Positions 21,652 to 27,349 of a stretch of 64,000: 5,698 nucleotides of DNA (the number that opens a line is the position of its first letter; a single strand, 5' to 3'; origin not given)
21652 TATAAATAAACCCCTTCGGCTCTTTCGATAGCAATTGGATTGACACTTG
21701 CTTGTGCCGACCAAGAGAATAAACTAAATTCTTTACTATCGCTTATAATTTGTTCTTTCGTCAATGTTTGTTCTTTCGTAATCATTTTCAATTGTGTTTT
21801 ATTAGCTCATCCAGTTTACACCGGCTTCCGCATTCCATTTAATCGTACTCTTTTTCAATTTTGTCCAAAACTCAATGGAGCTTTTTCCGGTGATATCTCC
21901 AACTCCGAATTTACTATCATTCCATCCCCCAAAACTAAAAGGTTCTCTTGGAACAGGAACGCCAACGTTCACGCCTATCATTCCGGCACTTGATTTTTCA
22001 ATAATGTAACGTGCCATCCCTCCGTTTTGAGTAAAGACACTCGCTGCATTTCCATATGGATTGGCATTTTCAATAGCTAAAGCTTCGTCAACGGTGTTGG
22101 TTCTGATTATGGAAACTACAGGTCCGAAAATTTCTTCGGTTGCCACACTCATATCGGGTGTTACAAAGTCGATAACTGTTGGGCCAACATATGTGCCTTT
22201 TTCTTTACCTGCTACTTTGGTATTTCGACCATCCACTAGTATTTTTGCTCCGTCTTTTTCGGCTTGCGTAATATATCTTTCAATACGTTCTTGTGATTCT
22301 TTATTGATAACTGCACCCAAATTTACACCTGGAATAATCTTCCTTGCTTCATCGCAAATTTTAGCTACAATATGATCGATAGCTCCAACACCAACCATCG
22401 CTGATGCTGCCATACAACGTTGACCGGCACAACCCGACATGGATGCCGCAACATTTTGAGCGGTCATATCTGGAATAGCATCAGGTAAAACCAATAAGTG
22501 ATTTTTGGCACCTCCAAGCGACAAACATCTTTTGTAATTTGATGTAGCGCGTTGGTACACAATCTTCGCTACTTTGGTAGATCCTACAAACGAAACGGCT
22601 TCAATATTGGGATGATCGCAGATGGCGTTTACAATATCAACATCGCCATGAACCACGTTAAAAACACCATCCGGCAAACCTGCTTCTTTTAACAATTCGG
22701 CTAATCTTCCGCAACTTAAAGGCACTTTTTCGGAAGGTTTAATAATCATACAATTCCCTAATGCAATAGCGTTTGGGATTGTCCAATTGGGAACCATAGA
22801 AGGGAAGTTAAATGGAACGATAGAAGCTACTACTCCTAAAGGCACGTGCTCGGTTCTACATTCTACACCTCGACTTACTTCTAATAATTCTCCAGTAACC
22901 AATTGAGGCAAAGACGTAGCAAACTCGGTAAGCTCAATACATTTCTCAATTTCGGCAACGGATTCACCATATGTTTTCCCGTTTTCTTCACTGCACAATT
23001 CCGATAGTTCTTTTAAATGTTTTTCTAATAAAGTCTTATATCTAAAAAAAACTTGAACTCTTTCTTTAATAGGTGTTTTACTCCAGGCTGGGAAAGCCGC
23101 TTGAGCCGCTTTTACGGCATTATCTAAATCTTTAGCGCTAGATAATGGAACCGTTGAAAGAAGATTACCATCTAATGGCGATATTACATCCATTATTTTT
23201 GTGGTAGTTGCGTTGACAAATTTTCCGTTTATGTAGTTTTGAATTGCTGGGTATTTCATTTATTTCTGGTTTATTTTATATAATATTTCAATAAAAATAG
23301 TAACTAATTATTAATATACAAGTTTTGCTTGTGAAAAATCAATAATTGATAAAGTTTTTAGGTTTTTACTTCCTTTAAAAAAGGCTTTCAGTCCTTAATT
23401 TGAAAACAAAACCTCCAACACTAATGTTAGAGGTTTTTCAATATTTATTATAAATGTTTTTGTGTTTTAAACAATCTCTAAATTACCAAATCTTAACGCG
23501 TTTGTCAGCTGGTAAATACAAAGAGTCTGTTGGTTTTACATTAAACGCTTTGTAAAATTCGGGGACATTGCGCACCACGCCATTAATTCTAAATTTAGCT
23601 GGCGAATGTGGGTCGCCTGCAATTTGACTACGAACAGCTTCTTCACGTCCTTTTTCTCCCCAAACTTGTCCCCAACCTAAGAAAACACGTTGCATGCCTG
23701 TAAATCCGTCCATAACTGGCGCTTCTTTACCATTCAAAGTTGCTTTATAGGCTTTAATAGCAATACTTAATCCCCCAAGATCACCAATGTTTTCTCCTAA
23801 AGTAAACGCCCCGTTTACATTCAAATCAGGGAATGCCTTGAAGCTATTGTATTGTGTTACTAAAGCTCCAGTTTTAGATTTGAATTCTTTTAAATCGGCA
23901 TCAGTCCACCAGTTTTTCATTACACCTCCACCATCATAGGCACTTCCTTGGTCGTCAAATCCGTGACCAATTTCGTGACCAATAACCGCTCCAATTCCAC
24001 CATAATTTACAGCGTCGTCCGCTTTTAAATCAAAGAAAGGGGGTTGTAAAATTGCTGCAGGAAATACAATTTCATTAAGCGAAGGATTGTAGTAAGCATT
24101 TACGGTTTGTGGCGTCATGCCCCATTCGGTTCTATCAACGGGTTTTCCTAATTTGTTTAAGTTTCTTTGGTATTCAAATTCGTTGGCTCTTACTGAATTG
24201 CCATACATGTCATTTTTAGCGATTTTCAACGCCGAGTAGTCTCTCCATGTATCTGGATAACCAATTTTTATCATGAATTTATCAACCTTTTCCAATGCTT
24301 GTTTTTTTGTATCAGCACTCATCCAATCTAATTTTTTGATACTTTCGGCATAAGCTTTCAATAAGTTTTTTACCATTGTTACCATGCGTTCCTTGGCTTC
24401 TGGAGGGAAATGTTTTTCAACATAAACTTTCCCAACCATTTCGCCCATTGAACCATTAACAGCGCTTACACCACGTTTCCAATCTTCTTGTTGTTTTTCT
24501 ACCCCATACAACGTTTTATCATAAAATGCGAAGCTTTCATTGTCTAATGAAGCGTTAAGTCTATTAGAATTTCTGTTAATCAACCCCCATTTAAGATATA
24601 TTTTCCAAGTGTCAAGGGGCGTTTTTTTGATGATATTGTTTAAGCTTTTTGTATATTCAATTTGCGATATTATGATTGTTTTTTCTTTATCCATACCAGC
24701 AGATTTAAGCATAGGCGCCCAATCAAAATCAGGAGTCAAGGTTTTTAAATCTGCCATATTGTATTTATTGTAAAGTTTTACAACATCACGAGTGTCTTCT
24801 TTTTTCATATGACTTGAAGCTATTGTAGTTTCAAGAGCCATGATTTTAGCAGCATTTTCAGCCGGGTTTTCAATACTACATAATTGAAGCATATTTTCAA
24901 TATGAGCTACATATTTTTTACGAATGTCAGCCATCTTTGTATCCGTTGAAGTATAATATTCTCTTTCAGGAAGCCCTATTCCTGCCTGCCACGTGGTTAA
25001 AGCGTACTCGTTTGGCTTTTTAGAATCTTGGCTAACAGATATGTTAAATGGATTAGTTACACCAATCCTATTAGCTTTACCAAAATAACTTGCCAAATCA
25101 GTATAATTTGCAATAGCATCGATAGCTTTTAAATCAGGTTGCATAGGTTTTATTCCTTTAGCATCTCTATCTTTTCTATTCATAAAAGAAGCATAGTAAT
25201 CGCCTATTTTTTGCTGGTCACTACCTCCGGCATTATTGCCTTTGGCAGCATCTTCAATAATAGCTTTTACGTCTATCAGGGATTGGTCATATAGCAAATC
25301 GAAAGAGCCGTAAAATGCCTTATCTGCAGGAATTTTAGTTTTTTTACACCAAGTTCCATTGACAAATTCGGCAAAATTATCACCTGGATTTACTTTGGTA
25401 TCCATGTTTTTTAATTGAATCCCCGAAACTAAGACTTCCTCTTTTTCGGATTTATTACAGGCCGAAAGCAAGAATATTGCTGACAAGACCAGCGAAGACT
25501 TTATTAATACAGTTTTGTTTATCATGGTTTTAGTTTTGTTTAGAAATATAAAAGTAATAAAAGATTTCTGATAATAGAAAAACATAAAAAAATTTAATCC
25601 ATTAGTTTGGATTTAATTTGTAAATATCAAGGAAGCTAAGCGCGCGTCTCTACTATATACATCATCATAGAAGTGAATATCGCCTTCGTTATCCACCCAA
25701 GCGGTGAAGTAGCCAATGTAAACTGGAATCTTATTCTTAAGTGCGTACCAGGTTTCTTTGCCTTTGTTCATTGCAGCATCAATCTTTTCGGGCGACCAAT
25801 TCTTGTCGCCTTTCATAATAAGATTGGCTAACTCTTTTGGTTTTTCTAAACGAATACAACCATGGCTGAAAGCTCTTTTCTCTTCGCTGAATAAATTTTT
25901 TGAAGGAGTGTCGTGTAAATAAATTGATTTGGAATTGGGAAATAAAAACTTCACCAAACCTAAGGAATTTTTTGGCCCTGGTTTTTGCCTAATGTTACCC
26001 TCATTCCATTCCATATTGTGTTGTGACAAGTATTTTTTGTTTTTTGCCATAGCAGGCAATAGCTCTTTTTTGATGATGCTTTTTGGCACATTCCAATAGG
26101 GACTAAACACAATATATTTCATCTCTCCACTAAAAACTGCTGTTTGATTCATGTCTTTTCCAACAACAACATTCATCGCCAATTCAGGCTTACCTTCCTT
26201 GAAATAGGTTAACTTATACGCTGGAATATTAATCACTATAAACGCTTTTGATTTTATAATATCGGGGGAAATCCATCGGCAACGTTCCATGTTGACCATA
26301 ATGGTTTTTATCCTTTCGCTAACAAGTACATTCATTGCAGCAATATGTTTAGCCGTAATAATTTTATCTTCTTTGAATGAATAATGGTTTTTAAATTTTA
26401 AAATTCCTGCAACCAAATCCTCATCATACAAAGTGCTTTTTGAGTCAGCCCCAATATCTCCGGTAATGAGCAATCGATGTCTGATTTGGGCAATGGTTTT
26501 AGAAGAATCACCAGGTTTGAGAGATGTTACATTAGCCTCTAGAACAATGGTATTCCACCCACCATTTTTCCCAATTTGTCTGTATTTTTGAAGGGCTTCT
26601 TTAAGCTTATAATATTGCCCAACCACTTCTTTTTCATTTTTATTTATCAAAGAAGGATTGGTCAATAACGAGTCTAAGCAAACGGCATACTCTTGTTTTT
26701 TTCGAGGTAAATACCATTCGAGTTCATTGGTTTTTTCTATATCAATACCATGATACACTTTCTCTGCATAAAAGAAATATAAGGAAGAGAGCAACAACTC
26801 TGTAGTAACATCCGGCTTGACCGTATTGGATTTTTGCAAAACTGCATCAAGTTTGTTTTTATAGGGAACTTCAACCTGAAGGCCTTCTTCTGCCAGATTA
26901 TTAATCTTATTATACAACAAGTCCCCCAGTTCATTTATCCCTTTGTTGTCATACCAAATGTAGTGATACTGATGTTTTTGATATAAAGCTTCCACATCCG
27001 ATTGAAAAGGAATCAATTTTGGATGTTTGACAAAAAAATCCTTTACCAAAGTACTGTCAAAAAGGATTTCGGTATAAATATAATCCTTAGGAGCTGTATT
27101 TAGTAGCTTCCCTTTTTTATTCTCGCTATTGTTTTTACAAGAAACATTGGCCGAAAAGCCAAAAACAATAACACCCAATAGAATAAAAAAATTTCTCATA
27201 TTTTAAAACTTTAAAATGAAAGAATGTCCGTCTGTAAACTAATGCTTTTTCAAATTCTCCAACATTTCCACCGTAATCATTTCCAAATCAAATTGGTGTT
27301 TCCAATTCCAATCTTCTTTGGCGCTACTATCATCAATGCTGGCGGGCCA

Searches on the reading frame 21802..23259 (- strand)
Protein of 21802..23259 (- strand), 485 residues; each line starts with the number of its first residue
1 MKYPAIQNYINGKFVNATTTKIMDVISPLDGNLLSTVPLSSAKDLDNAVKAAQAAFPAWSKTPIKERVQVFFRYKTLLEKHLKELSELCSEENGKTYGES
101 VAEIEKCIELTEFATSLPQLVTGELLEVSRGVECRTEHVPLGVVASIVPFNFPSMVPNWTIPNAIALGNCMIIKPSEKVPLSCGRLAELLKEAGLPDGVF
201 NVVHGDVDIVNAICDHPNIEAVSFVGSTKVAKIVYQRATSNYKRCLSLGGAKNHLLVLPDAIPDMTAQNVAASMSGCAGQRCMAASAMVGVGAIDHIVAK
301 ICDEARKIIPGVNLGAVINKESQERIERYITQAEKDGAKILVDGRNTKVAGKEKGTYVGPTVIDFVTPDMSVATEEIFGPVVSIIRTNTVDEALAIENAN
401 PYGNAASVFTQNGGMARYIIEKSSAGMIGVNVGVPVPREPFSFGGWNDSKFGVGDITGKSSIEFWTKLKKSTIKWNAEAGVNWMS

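Call 76: search_protein_families(library=pfam, proteins=[window:21802-23259:-], max_evalue=0.00001)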
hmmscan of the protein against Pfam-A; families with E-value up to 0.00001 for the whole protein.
window:21802-23259:- (485 aa): 1 family
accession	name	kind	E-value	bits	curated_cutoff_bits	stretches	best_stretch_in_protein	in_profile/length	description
PF00171.27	Aldedh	-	3.4e-133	445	23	1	15-469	2-459/461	Aldehyde dehydrogenase family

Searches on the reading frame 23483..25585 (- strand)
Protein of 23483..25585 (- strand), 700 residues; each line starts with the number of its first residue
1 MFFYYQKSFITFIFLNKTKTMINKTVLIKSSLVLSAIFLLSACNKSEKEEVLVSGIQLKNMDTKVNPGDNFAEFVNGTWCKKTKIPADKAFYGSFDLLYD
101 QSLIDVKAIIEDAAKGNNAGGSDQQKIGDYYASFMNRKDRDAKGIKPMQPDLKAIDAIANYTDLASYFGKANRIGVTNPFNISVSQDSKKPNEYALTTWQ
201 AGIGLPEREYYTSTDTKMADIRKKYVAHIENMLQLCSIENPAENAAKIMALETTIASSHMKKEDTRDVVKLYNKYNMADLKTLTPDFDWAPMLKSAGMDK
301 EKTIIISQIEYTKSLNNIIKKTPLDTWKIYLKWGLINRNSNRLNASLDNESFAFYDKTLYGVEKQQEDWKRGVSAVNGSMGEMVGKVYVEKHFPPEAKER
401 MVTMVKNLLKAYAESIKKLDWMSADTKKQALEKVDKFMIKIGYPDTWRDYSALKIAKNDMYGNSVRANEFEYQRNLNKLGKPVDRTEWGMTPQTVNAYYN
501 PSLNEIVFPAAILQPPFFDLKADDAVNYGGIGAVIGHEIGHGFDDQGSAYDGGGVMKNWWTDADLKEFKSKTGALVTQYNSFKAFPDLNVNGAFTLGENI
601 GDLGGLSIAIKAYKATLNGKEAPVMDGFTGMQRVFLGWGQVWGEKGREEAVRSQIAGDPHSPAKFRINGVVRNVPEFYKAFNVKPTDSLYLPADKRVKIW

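Call 76: search_protein_families(library=pfam, proteins=[window:23483-25585:-], max_evalue=0.00001)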
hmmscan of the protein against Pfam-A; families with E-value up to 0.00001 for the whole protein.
window:23483-25585:- (700 aa): 2 families
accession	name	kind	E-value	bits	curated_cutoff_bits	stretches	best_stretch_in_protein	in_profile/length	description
PF05649.18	Peptidase_M13_N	-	1.5e-120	403.5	32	1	67-444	1-381/381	Peptidase family M13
PF01431.27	Peptidase_M13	-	7.2e-73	245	24.5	1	496-696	1-204/205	Peptidase family M13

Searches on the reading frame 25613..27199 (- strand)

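Call 76: search_protein_families(library=pfam, proteins=[window:25613-27199:-], max_evalue=0.00001)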
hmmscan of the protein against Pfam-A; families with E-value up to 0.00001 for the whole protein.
window:25613-27199:- (528 aa): 2 families
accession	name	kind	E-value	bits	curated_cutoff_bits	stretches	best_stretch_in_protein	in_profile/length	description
PF03734.19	YkuD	-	7.3e-28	98.4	23.4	1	319-466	2-143/146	L,D-transpeptidase catalytic domain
PF20142.4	Scaffold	-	1.2e-18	68.6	24.6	1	68-203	2-139/139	Scaffold domain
